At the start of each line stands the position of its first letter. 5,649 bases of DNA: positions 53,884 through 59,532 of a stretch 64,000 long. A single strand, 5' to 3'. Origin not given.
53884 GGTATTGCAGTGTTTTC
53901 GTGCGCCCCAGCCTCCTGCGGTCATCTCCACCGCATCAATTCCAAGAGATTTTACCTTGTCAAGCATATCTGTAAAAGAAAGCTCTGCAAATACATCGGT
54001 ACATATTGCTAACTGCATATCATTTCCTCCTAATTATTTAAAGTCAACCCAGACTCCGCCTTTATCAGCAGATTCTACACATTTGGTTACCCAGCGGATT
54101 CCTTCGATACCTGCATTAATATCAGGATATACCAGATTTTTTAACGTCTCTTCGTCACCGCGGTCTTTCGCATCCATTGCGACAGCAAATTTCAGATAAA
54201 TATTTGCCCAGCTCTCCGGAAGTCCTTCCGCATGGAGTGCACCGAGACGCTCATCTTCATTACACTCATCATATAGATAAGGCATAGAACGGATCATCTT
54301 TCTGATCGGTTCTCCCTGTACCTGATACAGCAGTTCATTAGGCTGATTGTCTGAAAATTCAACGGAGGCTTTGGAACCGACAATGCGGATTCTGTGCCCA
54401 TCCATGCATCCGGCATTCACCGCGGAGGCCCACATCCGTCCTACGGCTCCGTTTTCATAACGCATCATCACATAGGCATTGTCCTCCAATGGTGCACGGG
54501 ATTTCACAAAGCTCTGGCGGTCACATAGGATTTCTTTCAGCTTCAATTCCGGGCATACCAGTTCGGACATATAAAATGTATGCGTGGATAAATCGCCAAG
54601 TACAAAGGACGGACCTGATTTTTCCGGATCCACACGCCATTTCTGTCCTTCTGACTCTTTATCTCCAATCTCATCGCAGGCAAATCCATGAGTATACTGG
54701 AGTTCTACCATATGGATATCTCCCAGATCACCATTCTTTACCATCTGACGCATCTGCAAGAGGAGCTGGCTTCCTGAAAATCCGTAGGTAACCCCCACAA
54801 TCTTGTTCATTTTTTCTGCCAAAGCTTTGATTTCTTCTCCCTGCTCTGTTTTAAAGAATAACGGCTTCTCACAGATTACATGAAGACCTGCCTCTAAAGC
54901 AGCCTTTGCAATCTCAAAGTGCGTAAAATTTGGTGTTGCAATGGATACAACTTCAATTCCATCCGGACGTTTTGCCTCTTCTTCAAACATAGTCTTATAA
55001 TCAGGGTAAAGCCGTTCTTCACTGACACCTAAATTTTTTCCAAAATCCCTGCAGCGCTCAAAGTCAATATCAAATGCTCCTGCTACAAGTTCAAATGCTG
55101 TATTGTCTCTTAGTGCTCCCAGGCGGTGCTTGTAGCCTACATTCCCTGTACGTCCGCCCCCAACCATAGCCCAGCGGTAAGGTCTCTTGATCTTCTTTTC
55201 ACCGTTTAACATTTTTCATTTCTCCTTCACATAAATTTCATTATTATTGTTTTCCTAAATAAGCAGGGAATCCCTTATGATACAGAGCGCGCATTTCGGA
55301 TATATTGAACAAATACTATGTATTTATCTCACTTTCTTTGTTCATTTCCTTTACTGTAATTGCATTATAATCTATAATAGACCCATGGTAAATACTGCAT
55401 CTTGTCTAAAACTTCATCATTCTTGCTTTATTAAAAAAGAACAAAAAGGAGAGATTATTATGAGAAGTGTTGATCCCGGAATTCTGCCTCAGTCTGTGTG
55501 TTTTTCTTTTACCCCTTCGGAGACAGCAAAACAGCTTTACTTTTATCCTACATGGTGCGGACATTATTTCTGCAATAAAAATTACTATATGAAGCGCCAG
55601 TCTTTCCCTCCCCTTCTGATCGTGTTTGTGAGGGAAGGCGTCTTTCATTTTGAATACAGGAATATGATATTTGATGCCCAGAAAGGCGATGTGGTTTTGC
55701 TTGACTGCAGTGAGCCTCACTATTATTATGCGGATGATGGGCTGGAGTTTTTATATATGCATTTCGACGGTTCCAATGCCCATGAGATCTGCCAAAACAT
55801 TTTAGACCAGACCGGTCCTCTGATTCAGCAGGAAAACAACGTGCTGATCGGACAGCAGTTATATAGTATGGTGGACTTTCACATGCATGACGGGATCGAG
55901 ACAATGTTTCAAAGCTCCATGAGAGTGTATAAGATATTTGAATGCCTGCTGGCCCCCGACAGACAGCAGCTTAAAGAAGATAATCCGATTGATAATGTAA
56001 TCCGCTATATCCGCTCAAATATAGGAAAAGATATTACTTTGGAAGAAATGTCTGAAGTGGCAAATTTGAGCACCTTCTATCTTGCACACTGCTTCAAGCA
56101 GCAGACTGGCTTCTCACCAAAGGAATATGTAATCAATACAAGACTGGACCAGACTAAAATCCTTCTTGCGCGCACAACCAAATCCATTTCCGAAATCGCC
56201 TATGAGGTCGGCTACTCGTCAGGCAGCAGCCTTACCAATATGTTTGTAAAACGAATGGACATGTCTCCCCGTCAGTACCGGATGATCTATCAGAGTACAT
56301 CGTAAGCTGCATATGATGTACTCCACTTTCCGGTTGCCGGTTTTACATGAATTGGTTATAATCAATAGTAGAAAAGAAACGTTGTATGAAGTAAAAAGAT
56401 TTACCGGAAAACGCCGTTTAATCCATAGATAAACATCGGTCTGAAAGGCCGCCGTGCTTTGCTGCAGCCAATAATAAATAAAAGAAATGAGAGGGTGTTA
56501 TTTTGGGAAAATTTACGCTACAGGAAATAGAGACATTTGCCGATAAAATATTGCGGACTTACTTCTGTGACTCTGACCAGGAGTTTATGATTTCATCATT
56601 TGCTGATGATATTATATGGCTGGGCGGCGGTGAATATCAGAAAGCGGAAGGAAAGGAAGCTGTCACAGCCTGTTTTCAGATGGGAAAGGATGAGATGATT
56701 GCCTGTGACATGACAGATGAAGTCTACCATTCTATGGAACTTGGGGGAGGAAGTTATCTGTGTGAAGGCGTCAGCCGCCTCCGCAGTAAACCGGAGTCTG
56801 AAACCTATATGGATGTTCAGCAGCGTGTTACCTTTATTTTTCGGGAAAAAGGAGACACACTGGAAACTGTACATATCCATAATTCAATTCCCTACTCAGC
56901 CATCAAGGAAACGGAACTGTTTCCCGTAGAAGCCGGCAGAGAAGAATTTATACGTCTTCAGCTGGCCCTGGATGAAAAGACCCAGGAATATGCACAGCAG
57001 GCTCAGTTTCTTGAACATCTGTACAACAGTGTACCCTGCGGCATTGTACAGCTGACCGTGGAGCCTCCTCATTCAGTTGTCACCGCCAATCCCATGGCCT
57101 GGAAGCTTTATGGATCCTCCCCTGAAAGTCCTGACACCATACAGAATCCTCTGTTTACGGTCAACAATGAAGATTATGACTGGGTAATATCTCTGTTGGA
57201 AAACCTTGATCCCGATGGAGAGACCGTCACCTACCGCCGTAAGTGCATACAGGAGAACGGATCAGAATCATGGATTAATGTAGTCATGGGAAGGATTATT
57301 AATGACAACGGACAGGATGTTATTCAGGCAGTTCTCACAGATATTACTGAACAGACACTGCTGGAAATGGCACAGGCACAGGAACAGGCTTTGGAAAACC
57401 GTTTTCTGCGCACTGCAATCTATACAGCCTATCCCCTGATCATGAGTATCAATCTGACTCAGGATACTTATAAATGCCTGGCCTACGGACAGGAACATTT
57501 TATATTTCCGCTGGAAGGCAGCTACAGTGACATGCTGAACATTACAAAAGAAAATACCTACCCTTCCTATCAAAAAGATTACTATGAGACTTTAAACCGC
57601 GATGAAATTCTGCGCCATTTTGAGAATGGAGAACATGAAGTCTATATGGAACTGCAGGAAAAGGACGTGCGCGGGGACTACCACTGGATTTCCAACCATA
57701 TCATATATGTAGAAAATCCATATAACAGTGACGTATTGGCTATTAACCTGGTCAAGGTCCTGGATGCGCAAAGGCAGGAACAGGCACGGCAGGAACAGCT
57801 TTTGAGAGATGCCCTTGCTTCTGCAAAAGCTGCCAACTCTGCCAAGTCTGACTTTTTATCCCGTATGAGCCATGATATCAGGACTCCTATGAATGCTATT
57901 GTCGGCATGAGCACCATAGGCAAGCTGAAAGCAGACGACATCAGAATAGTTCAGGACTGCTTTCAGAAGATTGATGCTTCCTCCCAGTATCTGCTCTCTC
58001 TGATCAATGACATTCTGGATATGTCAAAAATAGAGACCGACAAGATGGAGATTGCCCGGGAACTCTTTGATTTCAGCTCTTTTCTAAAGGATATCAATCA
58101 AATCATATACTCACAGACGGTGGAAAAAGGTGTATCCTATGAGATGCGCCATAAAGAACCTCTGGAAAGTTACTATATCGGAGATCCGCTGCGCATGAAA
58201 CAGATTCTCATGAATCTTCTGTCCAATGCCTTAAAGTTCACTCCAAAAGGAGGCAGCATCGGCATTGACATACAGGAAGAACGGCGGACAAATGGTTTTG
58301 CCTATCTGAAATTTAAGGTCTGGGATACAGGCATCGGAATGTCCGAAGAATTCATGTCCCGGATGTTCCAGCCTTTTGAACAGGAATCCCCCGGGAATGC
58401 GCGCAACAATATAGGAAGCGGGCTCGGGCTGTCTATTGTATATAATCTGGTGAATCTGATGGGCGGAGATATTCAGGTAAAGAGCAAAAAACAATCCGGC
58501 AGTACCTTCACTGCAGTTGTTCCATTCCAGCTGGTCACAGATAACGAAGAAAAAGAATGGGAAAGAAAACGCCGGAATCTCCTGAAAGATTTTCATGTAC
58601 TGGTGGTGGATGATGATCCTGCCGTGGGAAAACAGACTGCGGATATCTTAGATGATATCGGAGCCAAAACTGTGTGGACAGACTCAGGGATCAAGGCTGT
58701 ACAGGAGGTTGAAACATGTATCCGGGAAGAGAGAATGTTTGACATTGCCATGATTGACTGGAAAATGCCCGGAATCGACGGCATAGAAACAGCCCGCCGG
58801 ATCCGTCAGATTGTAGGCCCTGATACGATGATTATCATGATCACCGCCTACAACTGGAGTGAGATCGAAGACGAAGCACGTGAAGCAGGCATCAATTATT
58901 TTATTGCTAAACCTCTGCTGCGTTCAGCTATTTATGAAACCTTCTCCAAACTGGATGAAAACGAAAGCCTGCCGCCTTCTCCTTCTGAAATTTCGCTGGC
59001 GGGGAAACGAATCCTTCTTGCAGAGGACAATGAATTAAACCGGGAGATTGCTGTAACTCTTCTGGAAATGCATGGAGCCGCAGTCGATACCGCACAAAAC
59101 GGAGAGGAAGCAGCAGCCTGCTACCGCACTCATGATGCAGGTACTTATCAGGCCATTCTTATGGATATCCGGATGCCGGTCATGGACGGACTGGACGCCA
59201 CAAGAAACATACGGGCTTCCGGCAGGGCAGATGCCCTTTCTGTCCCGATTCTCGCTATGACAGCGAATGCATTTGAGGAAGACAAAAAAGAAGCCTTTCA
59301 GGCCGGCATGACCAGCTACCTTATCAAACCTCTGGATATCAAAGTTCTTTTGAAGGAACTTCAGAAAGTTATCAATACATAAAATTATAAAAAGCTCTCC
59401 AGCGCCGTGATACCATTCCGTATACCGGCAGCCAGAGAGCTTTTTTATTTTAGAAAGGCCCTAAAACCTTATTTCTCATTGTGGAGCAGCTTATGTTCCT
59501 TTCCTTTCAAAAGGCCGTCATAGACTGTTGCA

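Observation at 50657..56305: AraC-controlled GPH transporter + two xylose-isomerase-like TIM barrels + Gfo/Idh/MocA oxidoreductase: candidate oxidative (3-keto) deglycosylation locus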

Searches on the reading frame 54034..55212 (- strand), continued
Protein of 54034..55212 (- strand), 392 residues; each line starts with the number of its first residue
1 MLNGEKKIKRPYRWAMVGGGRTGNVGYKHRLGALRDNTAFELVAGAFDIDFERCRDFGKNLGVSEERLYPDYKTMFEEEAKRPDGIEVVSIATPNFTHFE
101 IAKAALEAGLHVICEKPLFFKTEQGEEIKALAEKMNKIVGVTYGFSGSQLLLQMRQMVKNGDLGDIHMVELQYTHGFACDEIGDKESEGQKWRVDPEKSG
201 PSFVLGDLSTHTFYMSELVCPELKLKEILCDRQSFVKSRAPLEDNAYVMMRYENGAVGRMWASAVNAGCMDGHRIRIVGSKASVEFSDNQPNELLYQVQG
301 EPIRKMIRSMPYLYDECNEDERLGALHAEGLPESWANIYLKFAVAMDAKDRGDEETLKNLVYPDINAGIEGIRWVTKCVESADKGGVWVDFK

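Call 83: search_protein_families(library=ncbifam, proteins=[L087:1193-2068:+, L087:7204-8127:+, L087:8925-9866:+, L087:2-859:+, L082:7940-8881:+, L082:14890-15813:+, L082:12531-13553:+, L082:13702-14706:+], max_evalue=0.000001)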
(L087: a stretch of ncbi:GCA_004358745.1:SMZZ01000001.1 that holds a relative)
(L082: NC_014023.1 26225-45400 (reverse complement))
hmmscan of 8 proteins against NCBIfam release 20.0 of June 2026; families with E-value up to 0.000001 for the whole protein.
L087:1193-2068:+ (291 aa): 3 families
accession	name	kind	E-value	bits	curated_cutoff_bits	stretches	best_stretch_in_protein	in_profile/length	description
NF041099.2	keto_glucon_epim_IolO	equivalog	3.4e-14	52.8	300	1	15-208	22-214/269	5-keto-L-gluconate epimerase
NF043033.1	OxoTetrIsom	equivalog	1e-08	35.2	325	0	22-208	23-204/251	2-oxo-tetronate isomerase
TIGR03234.1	OH-pyruv-isom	equivalog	4.5e-08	32.7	353.45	0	61-208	49-207/254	hydroxypyruvate isomerase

L087:7204-8127:+ (307 aa): 2 families
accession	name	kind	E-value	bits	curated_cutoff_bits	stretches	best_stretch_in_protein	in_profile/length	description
TIGR04379.1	myo_inos_iolE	equivalog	2.5e-43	148.7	290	1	3-289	2-274/290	myo-inosose-2 dehydratase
NF041099.2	keto_glucon_epim_IolO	equivalog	5.3e-09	35.8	300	0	255-295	220-260/269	5-keto-L-gluconate epimerase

L087:8925-9866:+ (313 aa): 0 families

L087:2-859:+ (285 aa): 51 families (the best 25 are shown)
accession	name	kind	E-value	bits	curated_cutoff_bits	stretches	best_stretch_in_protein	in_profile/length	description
TIGR04377.1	myo_inos_iolD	equivalog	4.9e-89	299.6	715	1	4-283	352-615/616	3D-(3,5/4)-trihydroxycyclohexane-1,2-dione acylhydrolase (decyclizing)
NF006187.0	PRK08322.1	equivalog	1.4e-28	99.6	509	1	39-241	334-528/548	acetolactate synthase large subunit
NF006052.0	PRK08199.1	subfamily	1.8e-28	99.2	539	1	57-247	360-543/559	thiamine pyrophosphate protein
TIGR02720.1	pyruv_oxi_spxB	equivalog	1.2e-27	96.6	637.85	1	53-242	347-532/575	pyruvate oxidase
NF006122.0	PRK08266.1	subfamily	1.1e-23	83.6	571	1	103-248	392-531/543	hypothetical protein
NF006377.0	PRK08611.1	equivalog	3e-23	82.2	742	1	67-241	362-529/576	pyruvate oxidase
NF004710.0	PRK06048.1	equivalog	8.4e-23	80.6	976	1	72-241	374-537/561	acetolactate synthase large subunit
NF004919.0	PRK06276.1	equivalog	3.9e-22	78.3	866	1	21-245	341-542/582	acetolactate synthase large subunit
NF005485.1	PRK07092.1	equivalog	1.4e-21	76.9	493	1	59-242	343-519/523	benzoylformate decarboxylase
TIGR00118.1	acolac_lg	equivalog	2.7e-21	75.6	538.35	1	94-241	391-534/557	biosynthetic-type acetolactate synthase large subunit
NF005860.0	PRK07789.1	equivalog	6.8e-21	74.2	881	1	56-246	393-583/615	acetolactate synthase large subunit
NF006319.0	PRK08527.1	equivalog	3.3e-20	72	905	1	53-241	356-538/565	acetolactate synthase large subunit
NF005039.0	PRK06456.1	equivalog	1.1e-19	70.4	868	1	63-241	371-544/572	acetolactate synthase large subunit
NF005040.0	PRK06457.1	equivalog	1.2e-19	70.1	788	1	54-241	338-518/549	pyruvate dehydrogenase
NF005712.0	PRK07524.1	subfamily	9e-19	67.3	500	1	100-240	394-528/536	5-guanidino-2-oxopentanoate decarboxylase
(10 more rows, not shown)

L082:7940-8881:+ (313 aa): 0 families

L082:14890-15813:+ (307 aa): 2 families
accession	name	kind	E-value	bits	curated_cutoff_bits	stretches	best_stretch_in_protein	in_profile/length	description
TIGR04379.1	myo_inos_iolE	equivalog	5e-45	154.3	290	1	3-289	2-274/290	myo-inosose-2 dehydratase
NF041099.2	keto_glucon_epim_IolO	equivalog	4.3e-07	29.5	300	0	255-303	220-265/269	5-keto-L-gluconate epimerase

L082:12531-13553:+ (340 aa): 9 families
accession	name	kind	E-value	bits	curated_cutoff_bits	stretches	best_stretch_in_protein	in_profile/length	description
NF041392.1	XylDh_Gfo6_Halo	equivalog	4.7e-46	157.2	350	1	4-330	16-349/350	D-xylose 1-dehydrogenase Gfo6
TIGR04380.1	myo_inos_iolG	equivalog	7e-35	120.5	355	1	29-327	26-327/330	inositol 2-dehydrogenase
NF040723.1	UDP-GlcNAcDh_Arch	equivalog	1.7e-24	86.9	450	1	24-251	19-237/302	UDP-N-acetylglucosamine 3-dehydrogenase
NF052479.1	LevoglcsnDh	equivalog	1.3e-21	76.8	650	1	35-189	42-200/386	levoglucosan dehydrogenase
NF008607.0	PRK11579.1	subfamily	6.2e-18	64.9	330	1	4-189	4-187/346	oxidoreductase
NF052679.1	InsChiInosDhIolG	equivalog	1.1e-14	54.2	540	1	5-153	3-154/343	bifunctional inositol 2-dehydrogenase/D-chiro-inositol 1-dehydrogenase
NF058563.1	BT_2159_fam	equivalog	1.4e-12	47.4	650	1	26-256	21-255/350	disaccharide 3-dehydrogenase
NF007574.0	PRK10206.1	equivalog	1.4e-11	44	352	1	32-202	31-197/345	oxidoreductase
NF058561.1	BT_2158_fam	equivalog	6e-11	41.6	750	1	44-153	72-183/487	glycoside 3-dehydrogenase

L082:13702-14706:+ (334 aa): 9 families
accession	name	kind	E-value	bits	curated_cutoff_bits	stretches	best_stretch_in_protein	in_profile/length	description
TIGR04380.1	myo_inos_iolG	equivalog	2.5e-92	309.3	355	1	4-326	2-330/330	inositol 2-dehydrogenase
NF052679.1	InsChiInosDhIolG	equivalog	1.1e-38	133.2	540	1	4-328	3-328/343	bifunctional inositol 2-dehydrogenase/D-chiro-inositol 1-dehydrogenase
NF040723.1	UDP-GlcNAcDh_Arch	equivalog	8.2e-35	120.8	450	1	4-320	1-302/302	UDP-N-acetylglucosamine 3-dehydrogenase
NF052479.1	LevoglcsnDh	equivalog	1.4e-21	76.6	650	1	1-147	1-154/386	levoglucosan dehydrogenase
NF008607.0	PRK11579.1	subfamily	4.3e-18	65.4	330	1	3-150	4-148/346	oxidoreductase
NF041392.1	XylDh_Gfo6_Halo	equivalog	4.4e-17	61.9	350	1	3-151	16-167/350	D-xylose 1-dehydrogenase Gfo6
NF058561.1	BT_2158_fam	equivalog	3.4e-13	49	750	1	25-155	53-185/487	glycoside 3-dehydrogenase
NF058563.1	BT_2159_fam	equivalog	8.1e-13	48.1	650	1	4-159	1-155/350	disaccharide 3-dehydrogenase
NF007574.0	PRK10206.1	equivalog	4.2e-10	39.2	352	1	54-145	53-144/345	oxidoreductase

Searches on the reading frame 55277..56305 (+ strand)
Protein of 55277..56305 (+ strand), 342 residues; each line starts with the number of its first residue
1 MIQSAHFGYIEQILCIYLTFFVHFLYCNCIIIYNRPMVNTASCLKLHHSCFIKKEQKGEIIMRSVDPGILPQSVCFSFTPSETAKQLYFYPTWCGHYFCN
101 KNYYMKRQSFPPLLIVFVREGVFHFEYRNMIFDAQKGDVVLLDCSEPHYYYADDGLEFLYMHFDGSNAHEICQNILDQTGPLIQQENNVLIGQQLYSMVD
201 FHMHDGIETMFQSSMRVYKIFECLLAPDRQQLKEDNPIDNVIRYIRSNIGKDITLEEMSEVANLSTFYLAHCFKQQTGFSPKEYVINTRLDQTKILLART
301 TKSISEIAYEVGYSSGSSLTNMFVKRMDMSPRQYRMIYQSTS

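Call 5: search_protein_families(library=pfam, proteins=[window:55277-56305:+], max_evalue=0.01)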
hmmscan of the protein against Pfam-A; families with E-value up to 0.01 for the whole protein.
window:55277-56305:+ (342 aa): 3 families
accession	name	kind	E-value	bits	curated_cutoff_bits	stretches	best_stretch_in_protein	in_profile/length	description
PF12833.13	HTH_18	-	1.6e-21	76.8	33.6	1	259-335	2-78/80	Helix-turn-helix domain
PF00165.29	HTH_AraC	-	6.1e-17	61.7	26.6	2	245-284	1-40/42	Bacterial regulatory helix-turn-helix proteins, AraC family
PF02311.25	AraC_binding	-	3.2e-11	43.6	21.1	1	94-187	5-101/135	AraC-like ligand binding domain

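Call 6: search_protein_families(library=ncbifam, proteins=[window:55277-56305:+], max_evalue=0.01)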
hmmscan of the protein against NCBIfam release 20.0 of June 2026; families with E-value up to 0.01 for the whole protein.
window:55277-56305:+ (342 aa): 31 families (the best 25 are shown)
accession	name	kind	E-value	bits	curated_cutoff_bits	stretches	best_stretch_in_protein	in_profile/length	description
NF047455.1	TF_Staph_AryK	equivalog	1.1e-25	90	850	1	111-340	21-261/759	transcriptional regulator AryK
NF007860.0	PRK10572.1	equivalog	1.3e-19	70.2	208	1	129-339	66-286/292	arabinose operon transcriptional regulator AraC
NF047788.1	TransRegPocR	equivalog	3.4e-18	65.9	500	1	229-338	182-291/296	transcriptional regulator PocR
NF006902.0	PRK09393.1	equivalog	5.3e-17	62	425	1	232-339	216-323/327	transcriptional regulator FtrA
TIGR04094.1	adjacent_YSIRK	equivalog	9.4e-17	61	200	1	238-335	287-383/383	YSIRK-targeted surface antigen transcriptional regulator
NF010028.0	PRK13503.1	equivalog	3.7e-15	56.1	288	1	229-336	162-271/278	HTH-type transcriptional activator RhaS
NF007693.0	PRK10371.1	equivalog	1.2e-14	54.2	253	1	237-339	199-301/309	transcriptional regulator MelR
NF007243.0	PRK09685.1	equivalog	1.3e-13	51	199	1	115-336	75-300/303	transcriptional regulator FeaR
NF033869.1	viru_reg_Rsp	equivalog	4.1e-13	48.6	400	1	236-339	147-250/701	AraC family transcriptional regulator Rsp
NF010026.0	PRK13501.1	equivalog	9.1e-13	48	363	1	229-338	169-278/290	HTH-type transcriptional activator RhaR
NF049932.1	TranspRegBtr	equivalog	2.1e-12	46.4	900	1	220-334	148-262/531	bacillibactin transport transcriptional regulator Btr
NF052371.1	TransRegGbdRPseu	equivalog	2.2e-11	43.4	480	1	238-339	227-328/365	choline metabolism transcriptional regulator GbdR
NF012144.2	ramA_TF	equivalog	2.3e-11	44.1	180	1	237-336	6-105/108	RamA family antibiotic efflux transcriptional regulator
NF007584.0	PRK10219.1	equivalog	1.9e-10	41.1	174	1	234-336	3-105/107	superoxide response transcriptional regulator SoxS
NF012198.0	MarA_TF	equivalog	3.1e-10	40.3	250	1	238-337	11-110/124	MDR efflux pump AcrAB transcriptional activator MarA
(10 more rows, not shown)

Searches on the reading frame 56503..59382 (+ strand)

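Call 5: search_protein_families(library=pfam, proteins=[window:56503-59382:+], max_evalue=0.01)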
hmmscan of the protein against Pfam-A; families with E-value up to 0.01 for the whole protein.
window:56503-59382:+ (959 aa): 4 families
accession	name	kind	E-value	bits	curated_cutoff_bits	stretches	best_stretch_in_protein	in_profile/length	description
PF00072.30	Response_reg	-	2.4e-45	153.7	30.2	2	837-953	1-110/111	Response regulator receiver domain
PF02518.31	HATPase_c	-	2.8e-27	95.8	26.4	1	560-676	1-110/111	Histidine kinase-, DNA gyrase B-, and HSP90-like ATPase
PF00512.31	HisKA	-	1.3e-14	54.4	26.9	1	447-512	1-65/66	His Kinase A (phospho-acceptor) domain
PF13426.13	PAS_9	-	6.3e-07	30.1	27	1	180-283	3-103/103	PAS domain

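Call 6: search_protein_families(library=ncbifam, proteins=[window:56503-59382:+], max_evalue=0.01)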
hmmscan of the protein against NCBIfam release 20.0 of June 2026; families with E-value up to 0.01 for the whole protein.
window:56503-59382:+ (959 aa): 152 families (the best 25 are shown)
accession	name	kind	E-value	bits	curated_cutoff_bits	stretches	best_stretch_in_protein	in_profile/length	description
TIGR02956.1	TMAO_torS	equivalog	8.2e-101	338.6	676.5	2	436-816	452-818/967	TMAO reductase system sensor histidine kinase/response regulator TorS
NF041947.1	LuxQ_Vibrio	equivalog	5.4e-99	332.2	1200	2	415-819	447-840/843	quorum-sensing autoinducer 2 sensor kinase/phosphatase LuxQ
NF008318.0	PRK11107.1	equivalog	6.8e-96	322.2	890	3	440-681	285-524/920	two-component sensor histidine kinase BarA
NF008302.0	PRK11091.1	equivalog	4e-88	296.5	838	2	442-819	277-644/779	aerobic respiration two-component sensor histidine kinase ArcB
NF011874.0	PRK15347.1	equivalog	6.5e-88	295.8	852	3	432-680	382-619/921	two component system sensor kinase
NF038297.2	hybrid_HK_HrmK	equivalog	8.5e-79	265.8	725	2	425-805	212-595/607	hybrid histidine kinase/response regulator HrmK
NF008099.0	PRK10841.1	equivalog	6.3e-77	259.2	920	3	400-685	426-700/949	two-component system sensor histidine kinase RcsC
NF045901.1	HisKinLetSLeg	equivalog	5.9e-76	256.2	1650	3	445-724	290-564/906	two-component system sensor histidine kinase LetS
NF008543.0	PRK11466.1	equivalog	4.8e-63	213.3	982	2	435-812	431-792/914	TMAO reductase system sensor histidine kinase/response regulator TorS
NF041832.1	near_NosP_CTERM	subfamily_domain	7e-56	189.9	400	2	443-805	2-357/370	NahK/ErcS family hybrid sensor histidine kinase/response regulator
NF046044.1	PnpS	equivalog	1.8e-55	188.5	400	1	409-674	134-390/390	two-component system histidine kinase PnpS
NF007420.1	PRK09959.1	equivalog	2.7e-53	180.9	1995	2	441-818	705-1074/1197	acid-sensing system histidine kinase EvgS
NF047874.1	MASE3_PAS_HK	subfamily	3.2e-52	178.2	560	2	357-692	307-642/655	MASE3 domain-containing sensor histidine kinase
NF041880.1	EPS_EpsF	equivalog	3.9e-45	154.3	900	3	435-674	261-492/492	response regulator EpsF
NF050805.1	CellDivHKDivJCaul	equivalog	6.7e-42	143.4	1000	1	415-678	266-523/531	cell cycle sensor histidine kinase DivJ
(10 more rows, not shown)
